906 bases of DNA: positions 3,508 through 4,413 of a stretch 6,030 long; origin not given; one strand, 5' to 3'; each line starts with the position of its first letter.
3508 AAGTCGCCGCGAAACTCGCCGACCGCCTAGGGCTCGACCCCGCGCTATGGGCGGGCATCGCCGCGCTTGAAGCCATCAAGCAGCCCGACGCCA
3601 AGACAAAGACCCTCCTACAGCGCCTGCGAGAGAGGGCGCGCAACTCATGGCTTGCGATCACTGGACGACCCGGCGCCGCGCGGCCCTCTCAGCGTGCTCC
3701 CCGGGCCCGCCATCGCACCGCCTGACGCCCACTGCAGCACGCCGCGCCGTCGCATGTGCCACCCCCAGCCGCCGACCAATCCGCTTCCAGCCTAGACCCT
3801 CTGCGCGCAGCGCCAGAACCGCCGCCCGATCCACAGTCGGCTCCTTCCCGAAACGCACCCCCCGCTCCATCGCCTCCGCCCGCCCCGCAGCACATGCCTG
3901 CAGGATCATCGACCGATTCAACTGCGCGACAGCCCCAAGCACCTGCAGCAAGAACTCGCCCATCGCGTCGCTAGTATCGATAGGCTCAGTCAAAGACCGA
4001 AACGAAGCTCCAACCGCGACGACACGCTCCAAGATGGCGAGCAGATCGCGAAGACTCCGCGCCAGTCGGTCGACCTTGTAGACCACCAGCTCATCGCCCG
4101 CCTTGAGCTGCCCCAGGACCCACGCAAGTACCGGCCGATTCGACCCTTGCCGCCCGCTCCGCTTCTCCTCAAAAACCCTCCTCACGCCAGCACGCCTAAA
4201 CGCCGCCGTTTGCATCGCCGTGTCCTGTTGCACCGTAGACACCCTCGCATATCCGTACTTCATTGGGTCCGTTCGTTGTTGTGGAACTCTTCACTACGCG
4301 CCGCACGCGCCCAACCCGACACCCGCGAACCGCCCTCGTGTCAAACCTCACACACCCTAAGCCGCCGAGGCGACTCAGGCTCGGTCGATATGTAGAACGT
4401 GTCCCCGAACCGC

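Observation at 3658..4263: Resolvase-type small serine recombinase sits between rep and ssb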

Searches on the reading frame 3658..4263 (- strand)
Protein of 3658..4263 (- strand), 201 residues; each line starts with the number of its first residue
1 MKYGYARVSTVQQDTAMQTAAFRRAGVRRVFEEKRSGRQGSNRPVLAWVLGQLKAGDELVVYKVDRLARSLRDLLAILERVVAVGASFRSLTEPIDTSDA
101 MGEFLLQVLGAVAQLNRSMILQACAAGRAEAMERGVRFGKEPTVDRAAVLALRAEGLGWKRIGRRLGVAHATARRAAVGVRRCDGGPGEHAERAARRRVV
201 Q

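Call 3: search_protein_families(library=pfam, proteins=[window:3658-4263:-], max_evalue=0.01)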
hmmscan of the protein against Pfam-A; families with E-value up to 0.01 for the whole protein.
window:3658-4263:- (201 aa): 4 families
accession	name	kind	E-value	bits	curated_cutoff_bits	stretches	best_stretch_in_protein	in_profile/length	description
PF00239.26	Resolvase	-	3.4e-35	121.7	23.3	1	3-136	2-144/145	Resolvase, N terminal domain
PF13384.12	HTH_23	-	0.00013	22.1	24.6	1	145-175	6-36/50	Homeodomain-like domain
PF19889.5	DUF6362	-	0.00042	21.1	31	1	126-176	40-90/98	Domain of unknown function (DUF6362)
PF13936.12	HTH_38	-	0.0016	18.6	27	1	145-172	9-36/44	Helix-turn-helix domain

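Call 6: search_dna_similar(query=window:3658-4263:-, collection=phages, mode=protein, max_rows=30)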
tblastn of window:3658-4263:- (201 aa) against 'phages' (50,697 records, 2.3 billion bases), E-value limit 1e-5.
Records with a match: 272; places in all: 275; records where one place covers at least 80% of the query: 21.
Best place of each record, by identity: <60% 272.
By first word of the organism name: Ralstonia 97; Escherichia 61; Klebsiella 18; Yersinia 13; Aeromonas 9; Enterobacteria 8; Mycobacterium 8; Burkholderia 7; Salmonella 7; Bacteriophage 6; and 20 more.
By host as written in the record: Ralstonia solanacearum 68; - 32; Escherichia coli 23; Klebsiella pneumoniae 19; Yersinia pestis EV76-CN 7; Ralstonia solanacearum Race 3, Biovar 1 6; Escherichia coli 500465 4; Burkholderia glumae 4; and 76 more.
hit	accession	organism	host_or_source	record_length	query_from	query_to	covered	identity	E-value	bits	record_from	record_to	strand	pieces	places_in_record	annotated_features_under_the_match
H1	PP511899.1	Dulem virus 61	Varecia rubra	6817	1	152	76%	55.9%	8e-27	112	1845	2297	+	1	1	recombinase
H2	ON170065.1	Ralstonia phage YO026_1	Ralstonia solanacearum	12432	1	147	73%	49.7%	3e-22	99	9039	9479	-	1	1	record has no annotation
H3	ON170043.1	Ralstonia phage YO015_3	Ralstonia solanacearum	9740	1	147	73%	49.7%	5e-22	98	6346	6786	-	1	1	record has no annotation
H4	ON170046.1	Ralstonia phage YO016_1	Ralstonia solanacearum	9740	1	147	73%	49.7%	5e-22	98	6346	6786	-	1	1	record has no annotation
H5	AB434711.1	Ralstonia phage RSM3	-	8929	1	146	73%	50.0%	2e-22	99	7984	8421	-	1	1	hypothetical protein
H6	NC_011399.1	Ralstonia phage RSM3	-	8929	1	146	73%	50.0%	2e-22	99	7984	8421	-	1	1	hypothetical protein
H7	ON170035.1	Ralstonia phage YO010_3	Ralstonia solanacearum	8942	1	146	73%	50.0%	2e-22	99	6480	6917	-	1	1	record has no annotation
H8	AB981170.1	Ralstonia phage RSMSuper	Ralstonia solanacearum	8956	1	146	73%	50.0%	2e-22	99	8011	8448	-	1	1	hypothetical protein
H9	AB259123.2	Ralstonia phage RSM1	-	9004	1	146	73%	50.0%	2e-22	99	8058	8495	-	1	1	hypothetical protein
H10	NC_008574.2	Ralstonia phage RSM1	-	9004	1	146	73%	50.0%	2e-22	99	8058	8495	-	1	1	hypothetical protein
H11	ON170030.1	Ralstonia phage YO009_1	Ralstonia solanacearum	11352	1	146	73%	50.0%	5e-22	99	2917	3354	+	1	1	record has no annotation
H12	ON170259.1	Ralstonia phage YO154_2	Ralstonia solanacearum R355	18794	1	146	73%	50.0%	5e-22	99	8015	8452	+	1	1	record has no annotation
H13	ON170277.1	Ralstonia phage YO164_2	Ralstonia solanacearum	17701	1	146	73%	50.0%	5e-22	99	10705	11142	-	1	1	record has no annotation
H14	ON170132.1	Ralstonia phage YO079_2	Ralstonia solanacearum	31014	1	146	73%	50.0%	5e-22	99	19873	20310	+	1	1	record has no annotation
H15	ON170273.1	Ralstonia phage YO163_2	Ralstonia solanacearum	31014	1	146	73%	50.0%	5e-22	99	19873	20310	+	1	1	record has no annotation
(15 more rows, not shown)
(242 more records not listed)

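Call 10: find_encoding_contigs(protein=window:3658-4263:-, flank=10000, max_places=10)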
Protein window:3658-4263:- (201 aa): 2 contigs read that carry it; 2 places shown.
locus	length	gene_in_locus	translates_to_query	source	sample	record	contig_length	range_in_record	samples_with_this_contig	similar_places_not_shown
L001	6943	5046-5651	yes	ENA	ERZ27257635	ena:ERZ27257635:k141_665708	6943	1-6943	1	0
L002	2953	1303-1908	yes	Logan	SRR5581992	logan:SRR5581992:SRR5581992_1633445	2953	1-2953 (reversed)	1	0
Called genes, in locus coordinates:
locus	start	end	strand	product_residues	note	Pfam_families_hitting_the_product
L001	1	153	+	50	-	?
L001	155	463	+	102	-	-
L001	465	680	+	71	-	-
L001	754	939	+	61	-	PF05356:Phage_Coat_B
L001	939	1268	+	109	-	-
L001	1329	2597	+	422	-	PF05616:Neisseria_TspB (weak)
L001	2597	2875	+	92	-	PF10734:DUF2523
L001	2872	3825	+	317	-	PF05707:Zot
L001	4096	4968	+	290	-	PF20199:RepSA (faint), PF23343:REP_ORF2-G2P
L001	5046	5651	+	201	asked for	PF00239:Resolvase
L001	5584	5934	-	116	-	-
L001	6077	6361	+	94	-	-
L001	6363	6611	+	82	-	-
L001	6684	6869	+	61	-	PF05356:Phage_Coat_B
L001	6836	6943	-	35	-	?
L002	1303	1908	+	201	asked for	PF00239:Resolvase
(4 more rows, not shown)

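Call 11: find_homologous_proteins(query=window:3658-4263:-)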
Query window:3658-4263:- (201 aa): 5183 proteins with E <= 0.001 among 8000 candidates; the best 120 are listed.
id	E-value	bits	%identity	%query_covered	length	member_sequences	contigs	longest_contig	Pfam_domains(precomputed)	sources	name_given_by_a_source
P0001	5.1e-120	416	100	100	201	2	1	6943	PF00239.27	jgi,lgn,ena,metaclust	metaclust:\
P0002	2.0e-71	258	71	88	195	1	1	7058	PF00239.27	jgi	jgi:DNA invertase Pin-like site-specific DNA recombinase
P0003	3.5e-68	247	64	98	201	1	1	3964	PF00239.27,PF13384.13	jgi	jgi:DNA invertase Pin-like site-specific DNA recombinase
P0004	7.0e-65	236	62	97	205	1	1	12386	PF00239.27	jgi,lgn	jgi:DNA invertase Pin-like site-specific DNA recombinase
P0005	1.6e-63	232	65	95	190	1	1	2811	PF00239.27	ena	-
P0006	1.1e-61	226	60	97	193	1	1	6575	PF00239.27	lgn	-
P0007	5.6e-61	224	60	98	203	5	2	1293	PF00239.27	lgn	-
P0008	8.5e-61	223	62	95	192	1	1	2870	PF00239.27,PF13384.13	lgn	-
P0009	1.3e-60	222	60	97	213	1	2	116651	PF00239.27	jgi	-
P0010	2.7e-59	218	60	96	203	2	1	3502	PF00239.27,PF13384.13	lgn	-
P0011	2.8e-59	218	58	98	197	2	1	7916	PF00239.27,PF13384.13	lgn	-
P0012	4.2e-59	218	59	94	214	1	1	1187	PF00239.27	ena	-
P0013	1.3e-58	216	59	97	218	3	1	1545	PF00239.27,PF13384.13,PF13560.13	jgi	jgi:DNA invertase Pin-like site-specific DNA recombinase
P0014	5.9e-58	214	60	97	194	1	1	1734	PF00239.27,PF13384.13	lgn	-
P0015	9.0e-58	213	57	98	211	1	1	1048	PF00239.27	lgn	-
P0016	1.7e-56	209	58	94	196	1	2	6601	PF00239.27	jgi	jgi:DNA invertase Pin-like site-specific DNA recombinase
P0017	2.4e-56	209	58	93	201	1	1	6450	PF00239.27,PF13936.13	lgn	-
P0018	7.3e-56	207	57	95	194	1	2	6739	PF00239.27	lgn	-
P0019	1.1e-55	206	57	95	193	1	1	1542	PF00239.27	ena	-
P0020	1.9e-55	206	56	95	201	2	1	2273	PF00239.27,PF13384.13,PF02796.22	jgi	jgi:DNA invertase Pin-like site-specific DNA recombinase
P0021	2.1e-55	205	55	98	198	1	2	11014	PF00239.27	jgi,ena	jgi:DNA invertase Pin-like site-specific DNA recombinase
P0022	4.4e-55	204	57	98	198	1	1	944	PF00239.27,PF02796.22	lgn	-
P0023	8.4e-55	204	58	96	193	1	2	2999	PF00239.27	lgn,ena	-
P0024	1.4e-54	203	58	98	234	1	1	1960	PF00239.27,PF13384.13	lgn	-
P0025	2.0e-54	202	54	98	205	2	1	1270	PF00239.27,PF13384.13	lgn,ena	-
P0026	4.9e-54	201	57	97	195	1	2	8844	PF00239.27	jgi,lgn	jgi:DNA invertase Pin-like site-specific DNA recombinase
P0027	1.1e-53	200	58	98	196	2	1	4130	PF00239.27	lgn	-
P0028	2.0e-52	196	54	98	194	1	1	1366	PF00239.27,PF13384.13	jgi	jgi:DNA invertase Pin-like site-specific DNA recombinase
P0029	1.5e-51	193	59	89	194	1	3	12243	PF00239.27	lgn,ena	-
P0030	4.5e-51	191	60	88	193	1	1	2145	PF00239.27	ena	-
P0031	7.1e-50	187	58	88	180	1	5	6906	PF00239.27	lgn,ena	-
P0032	9.0e-50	187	57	91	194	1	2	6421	PF00239.27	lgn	-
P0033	1.7e-49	186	58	85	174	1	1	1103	PF00239.27,PF13384.13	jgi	jgi:DNA invertase Pin-like site-specific DNA recombinase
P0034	3.1e-49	185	56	88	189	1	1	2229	PF00239.27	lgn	-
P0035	3.5e-49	185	60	90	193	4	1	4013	PF00239.27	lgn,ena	-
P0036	4.0e-49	185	57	95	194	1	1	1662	PF00239.27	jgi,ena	-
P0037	5.1e-49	185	57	88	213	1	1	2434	PF00239.27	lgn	-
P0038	1.4e-48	183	59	87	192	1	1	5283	PF00239.27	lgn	-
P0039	3.1e-48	182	56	91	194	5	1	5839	PF00239.27,PF13384.13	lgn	-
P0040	5.7e-48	181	56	88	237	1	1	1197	PF12728.14,PF00239.27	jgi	jgi:DNA invertase Pin-like site-specific DNA recombinase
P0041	9.5e-48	181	55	95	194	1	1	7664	PF00239.27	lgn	-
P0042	1.4e-47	180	55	88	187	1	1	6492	PF00239.27,PF02796.22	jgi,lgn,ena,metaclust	metaclust:\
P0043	2.5e-47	179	55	92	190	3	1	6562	PF00239.27,PF13384.13,PF02796.22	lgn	-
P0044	4.4e-47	178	52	94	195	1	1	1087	PF00239.27,PF13384.13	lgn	-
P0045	4.6e-47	178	55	92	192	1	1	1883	PF00239.27,PF13384.13,PF02796.22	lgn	-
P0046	6.5e-47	178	52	91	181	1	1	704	PF00239.27,PF02796.22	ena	-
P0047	9.0e-47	177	54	90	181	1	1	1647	PF00239.27,PF13384.13,PF02796.22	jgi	jgi:DNA invertase Pin-like site-specific DNA recombinase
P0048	1.0e-46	177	56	91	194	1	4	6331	PF00239.27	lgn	-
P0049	1.2e-46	177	56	87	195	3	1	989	PF00239.27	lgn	-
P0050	1.5e-46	177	55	91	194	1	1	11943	PF00239.27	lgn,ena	-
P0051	1.6e-46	177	63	72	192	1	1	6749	PF00239.27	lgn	-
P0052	2.0e-46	176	54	88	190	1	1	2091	PF00239.27,PF13384.13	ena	-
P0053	2.3e-46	176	54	92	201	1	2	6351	PF00239.27,PF13384.13,PF02796.22,PF01381.29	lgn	-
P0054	3.0e-46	176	54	91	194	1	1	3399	PF00239.27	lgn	-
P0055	3.7e-46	175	55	91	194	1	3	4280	PF00239.27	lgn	-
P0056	4.0e-46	175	55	91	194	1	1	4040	PF00239.27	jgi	jgi:DNA invertase Pin-like site-specific DNA recombinase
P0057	4.1e-46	175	53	91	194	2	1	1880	PF00239.27,PF02796.22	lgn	-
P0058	4.6e-46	175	59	85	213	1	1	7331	PF00239.27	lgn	-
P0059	4.6e-46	175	55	91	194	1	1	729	PF00239.27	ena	-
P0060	1.5e-45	173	55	91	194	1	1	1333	PF00239.27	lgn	-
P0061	1.8e-45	173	53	88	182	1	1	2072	PF00239.27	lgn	-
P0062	2.8e-45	173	53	88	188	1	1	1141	PF00239.27,PF13384.13,PF02796.22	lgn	-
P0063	3.1e-45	172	60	78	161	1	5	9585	PF00239.27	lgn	-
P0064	3.5e-45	172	56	87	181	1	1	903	PF00239.27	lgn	-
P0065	3.9e-45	172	56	86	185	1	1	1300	PF00239.27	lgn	-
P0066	5.5e-45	172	54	91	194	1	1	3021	PF00239.27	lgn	-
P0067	5.5e-45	172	54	89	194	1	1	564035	PF00239.27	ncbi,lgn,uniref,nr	ncbi:recombinase family protein [Hydrogenophaga sp. PML113]|uniref:recombinase family protein n=1 Ta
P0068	7.0e-45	171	53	91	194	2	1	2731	PF00239.27,PF02796.22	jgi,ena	-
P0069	7.0e-45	171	57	83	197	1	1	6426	PF00239.27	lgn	-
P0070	9.0e-45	171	54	91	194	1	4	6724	PF00239.27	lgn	-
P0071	9.2e-45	171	55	91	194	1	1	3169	PF00239.27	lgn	-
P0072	9.7e-45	171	54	88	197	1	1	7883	PF00239.27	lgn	-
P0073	1.0e-44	171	54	88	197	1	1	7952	PF00239.27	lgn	-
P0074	1.1e-44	171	55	91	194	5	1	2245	PF00239.27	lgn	-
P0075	1.2e-44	170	56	89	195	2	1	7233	PF00239.27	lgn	-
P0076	1.7e-44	170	52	92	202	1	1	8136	PF00239.27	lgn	-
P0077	1.8e-44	170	51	87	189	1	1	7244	PF00239.27,PF13384.13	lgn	-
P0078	2.4e-44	169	53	93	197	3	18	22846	PF00239.27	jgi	jgi:DNA invertase Pin-like site-specific DNA recombinase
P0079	2.5e-44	169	55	91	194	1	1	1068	PF00239.27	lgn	-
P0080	2.7e-44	169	53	88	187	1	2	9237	PF00239.27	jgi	jgi:DNA invertase Pin-like site-specific DNA recombinase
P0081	2.9e-44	169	53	87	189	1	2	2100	PF00239.27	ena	-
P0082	2.9e-44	169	53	89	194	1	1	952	PF00239.27,PF13936.13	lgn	-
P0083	3.6e-44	169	53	86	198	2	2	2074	PF00239.27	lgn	-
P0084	4.7e-44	169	52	91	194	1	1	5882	PF00239.27,PF13936.13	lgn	-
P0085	5.3e-44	168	52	90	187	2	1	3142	PF00239.27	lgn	-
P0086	6.8e-44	168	53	91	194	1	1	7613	PF00239.27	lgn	-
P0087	7.0e-44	168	52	89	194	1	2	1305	PF00239.27,PF13936.13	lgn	-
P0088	8.5e-44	168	55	88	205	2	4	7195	PF00239.27,PF13384.13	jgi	jgi:DNA invertase Pin-like site-specific DNA recombinase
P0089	8.9e-44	168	52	96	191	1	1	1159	PF00239.27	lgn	-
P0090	9.2e-44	168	52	91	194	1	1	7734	PF00239.27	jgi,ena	-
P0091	9.6e-44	168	52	91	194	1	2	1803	PF00239.27,PF02796.22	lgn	-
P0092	1.1e-43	167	53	91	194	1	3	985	PF00239.27,PF02796.22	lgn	-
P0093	1.2e-43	167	55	91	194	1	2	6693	PF00239.27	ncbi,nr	ncbi:MAG: resolvase [Burkholderiales bacterium RIFCSPLOWO2_02_FULL_66_35]|nr:MAG: resolvase [Burkhol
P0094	1.3e-43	167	55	85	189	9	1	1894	PF00239.27,PF13384.13,PF13518.13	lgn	-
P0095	1.3e-43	167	53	88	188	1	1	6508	PF00239.27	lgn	-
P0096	1.5e-43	167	54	87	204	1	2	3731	PF00239.27,PF13384.13,PF13936.13,PF02796.22,PF04545.23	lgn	-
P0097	1.5e-43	167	53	91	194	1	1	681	PF00239.27,PF02796.22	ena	-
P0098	1.6e-43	167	55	88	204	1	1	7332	PF00239.27,PF13384.13,PF02796.22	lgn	-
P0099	1.8e-43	167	56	87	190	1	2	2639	PF00239.27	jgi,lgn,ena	-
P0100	1.9e-43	167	54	87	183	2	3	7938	PF00239.27,PF13384.13,PF13551.13,PF02796.22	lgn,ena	-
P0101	2.4e-43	166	54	91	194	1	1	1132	PF00239.27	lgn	-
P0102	2.5e-43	166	52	91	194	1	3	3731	PF00239.27,PF02796.22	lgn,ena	-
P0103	2.6e-43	166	54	86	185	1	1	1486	PF00239.27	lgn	-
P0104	2.8e-43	166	54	88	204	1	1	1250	PF00239.27,PF02796.22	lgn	-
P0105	2.9e-43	166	49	94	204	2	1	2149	PF00239.27,PF13384.13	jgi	jgi:DNA invertase Pin-like site-specific DNA recombinase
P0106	3.5e-43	166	61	73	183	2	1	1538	PF00239.27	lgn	-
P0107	4.2e-43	165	54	88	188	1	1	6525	PF00239.27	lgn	-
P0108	4.9e-43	165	54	88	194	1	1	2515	PF00239.27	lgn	-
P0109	5.2e-43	165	53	88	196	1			PF00239.27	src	-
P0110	5.6e-43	165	53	89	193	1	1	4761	PF00239.27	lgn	-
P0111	5.7e-43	165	54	87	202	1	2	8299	PF00239.27,PF13384.13,PF02796.22,PF01381.29,PF04545.23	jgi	jgi:DNA invertase Pin-like site-specific DNA recombinase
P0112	5.9e-43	165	54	89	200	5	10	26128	PF00239.27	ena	-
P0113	6.0e-43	165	52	91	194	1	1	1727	PF00239.27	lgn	-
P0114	6.3e-43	165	52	94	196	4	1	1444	PF00239.27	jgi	jgi:DNA invertase Pin-like site-specific DNA recombinase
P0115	7.2e-43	165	55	89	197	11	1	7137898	PF00239.27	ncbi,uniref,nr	ncbi:resolvase [Variovorax boronicumulans]|uniref:Resolvase n=2 Tax=Variovorax boronicumulans TaxID=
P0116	8.6e-43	164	54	86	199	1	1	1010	PF00239.27,PF02796.22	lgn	-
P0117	1.0e-42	164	54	87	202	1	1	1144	PF00239.27,PF13384.13,PF13936.13,PF02796.22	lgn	-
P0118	1.1e-42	164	52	93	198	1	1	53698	PF00239.27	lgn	-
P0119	1.1e-42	164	52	96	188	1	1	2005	PF00239.27,PF13384.13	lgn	-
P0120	1.4e-42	164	53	88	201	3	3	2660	PF00239.27,PF02796.22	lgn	-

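Call 13: find_encoding_contigs(protein=P0009, flank=10000, max_places=3)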
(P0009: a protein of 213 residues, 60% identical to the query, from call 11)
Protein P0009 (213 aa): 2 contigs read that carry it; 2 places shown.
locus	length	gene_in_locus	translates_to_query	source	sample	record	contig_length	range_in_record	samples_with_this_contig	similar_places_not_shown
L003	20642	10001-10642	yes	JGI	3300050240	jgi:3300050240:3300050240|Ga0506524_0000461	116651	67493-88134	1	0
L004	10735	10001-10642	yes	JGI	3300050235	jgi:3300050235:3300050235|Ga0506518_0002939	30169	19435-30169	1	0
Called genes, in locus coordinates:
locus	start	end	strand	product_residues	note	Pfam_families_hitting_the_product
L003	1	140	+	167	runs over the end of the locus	PF03737:RraA-like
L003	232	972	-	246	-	PF00702:Hydrolase, PF06888:Put_Phosphatase (faint), PF12710:HAD, PF08282:Hydrolase_3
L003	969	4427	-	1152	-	PF17757:UvrB_inter, PF21132:MFD_D3, PF02559:CarD_TRCF_RID, PF00270:DEAD, PF04851:ResIII, PF00271:Helicase_C, PF03461:TRCF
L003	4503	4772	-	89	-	-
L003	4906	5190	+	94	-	-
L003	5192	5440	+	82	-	-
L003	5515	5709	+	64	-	PF05356:Phage_Coat_B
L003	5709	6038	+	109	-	-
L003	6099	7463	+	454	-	PF05616:Neisseria_TspB (weak)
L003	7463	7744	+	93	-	PF10734:DUF2523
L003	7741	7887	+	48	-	PF05356:Phage_Coat_B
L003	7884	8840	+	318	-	PF05707:Zot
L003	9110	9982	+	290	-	PF20199:RepSA (faint), PF23343:REP_ORF2-G2P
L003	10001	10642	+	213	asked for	PF00239:Resolvase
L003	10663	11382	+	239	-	PF01128:IspD, PF12804:NTP_transf_3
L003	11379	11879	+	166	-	PF02542:YgbB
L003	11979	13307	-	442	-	PF16524:RisS_PPD, PF00672:HAMP, PF00512:HisKA, PF13581:HATPase_c_2 (faint), PF02518:HATPase_c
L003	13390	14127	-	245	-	PF00072:Response_reg, PF00486:Trans_reg_C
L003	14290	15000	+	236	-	PF04402:SIMPL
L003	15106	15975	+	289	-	PF00561:Abhydrolase_1, PF12146:Hydrolase_4, PF12697:Abhydrolase_6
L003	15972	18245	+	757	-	PF13328:HD_4, PF04607:RelA_SpoT, PF02824:TGS, PF19296:RelA_AH, PF28438:RelA_RIS, PF01842:ACT (faint), PF13291:ACT_4, PF22629:ACT_AHAS_ss (weak)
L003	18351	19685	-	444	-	PF08843:AbiEii, PF00589:Phage_integrase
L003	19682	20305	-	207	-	PF13338:AbiEi_4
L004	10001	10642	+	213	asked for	PF00239:Resolvase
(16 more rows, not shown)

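Call 14: find_encoding_contigs(protein=P0067, flank=10000, max_places=3)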
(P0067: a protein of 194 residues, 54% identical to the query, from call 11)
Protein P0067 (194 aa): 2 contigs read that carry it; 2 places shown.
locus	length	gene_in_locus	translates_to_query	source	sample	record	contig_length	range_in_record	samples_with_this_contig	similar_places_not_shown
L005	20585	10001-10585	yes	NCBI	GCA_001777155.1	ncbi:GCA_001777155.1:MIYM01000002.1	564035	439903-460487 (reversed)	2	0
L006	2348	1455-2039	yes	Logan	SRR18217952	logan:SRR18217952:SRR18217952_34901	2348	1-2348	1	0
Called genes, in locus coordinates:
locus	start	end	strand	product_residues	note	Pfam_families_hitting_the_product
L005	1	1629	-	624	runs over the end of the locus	PF14312:FG-GAP_2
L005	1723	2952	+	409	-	PF03616:Glt_symporter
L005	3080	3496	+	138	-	-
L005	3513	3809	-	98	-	PF11720:Inhibitor_I78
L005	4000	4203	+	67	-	-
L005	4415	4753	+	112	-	-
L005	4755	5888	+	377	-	PF05144:Phage_CRI, PF05155:G2P_X_C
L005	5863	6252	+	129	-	-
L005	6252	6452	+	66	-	-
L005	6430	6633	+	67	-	-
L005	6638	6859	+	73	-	-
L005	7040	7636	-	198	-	-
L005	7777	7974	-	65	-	-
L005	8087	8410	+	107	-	-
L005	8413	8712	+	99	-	PF10734:DUF2523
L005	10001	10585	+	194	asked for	PF00239:Resolvase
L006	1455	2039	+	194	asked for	PF00239:Resolvase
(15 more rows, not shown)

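Call 15: find_encoding_contigs(protein=P0115, flank=10000, max_places=3)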
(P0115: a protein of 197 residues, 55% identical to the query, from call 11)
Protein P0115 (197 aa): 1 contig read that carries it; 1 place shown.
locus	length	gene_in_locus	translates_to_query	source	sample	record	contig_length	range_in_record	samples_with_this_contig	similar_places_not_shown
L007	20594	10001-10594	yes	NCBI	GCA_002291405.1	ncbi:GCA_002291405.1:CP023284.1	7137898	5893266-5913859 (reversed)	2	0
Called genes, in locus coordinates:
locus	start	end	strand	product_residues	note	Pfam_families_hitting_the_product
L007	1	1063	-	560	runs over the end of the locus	PF02463:SMC_N, PF13476:AAA_23, PF13555:AAA_29 (faint), PF13304:AAA_21 (faint)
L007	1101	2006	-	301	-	PF01513:NAD_kinase, PF20143:NAD_kinase_C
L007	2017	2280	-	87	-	-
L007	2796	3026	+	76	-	-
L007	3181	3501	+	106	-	-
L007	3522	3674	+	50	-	-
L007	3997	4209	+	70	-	-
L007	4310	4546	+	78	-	-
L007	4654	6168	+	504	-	-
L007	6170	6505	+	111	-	PF10734:DUF2523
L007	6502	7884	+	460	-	PF05707:Zot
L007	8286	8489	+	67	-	-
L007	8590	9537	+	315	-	PF20199:RepSA (faint), PF23343:REP_ORF2-G2P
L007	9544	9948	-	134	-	-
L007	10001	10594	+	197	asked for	PF00239:Resolvase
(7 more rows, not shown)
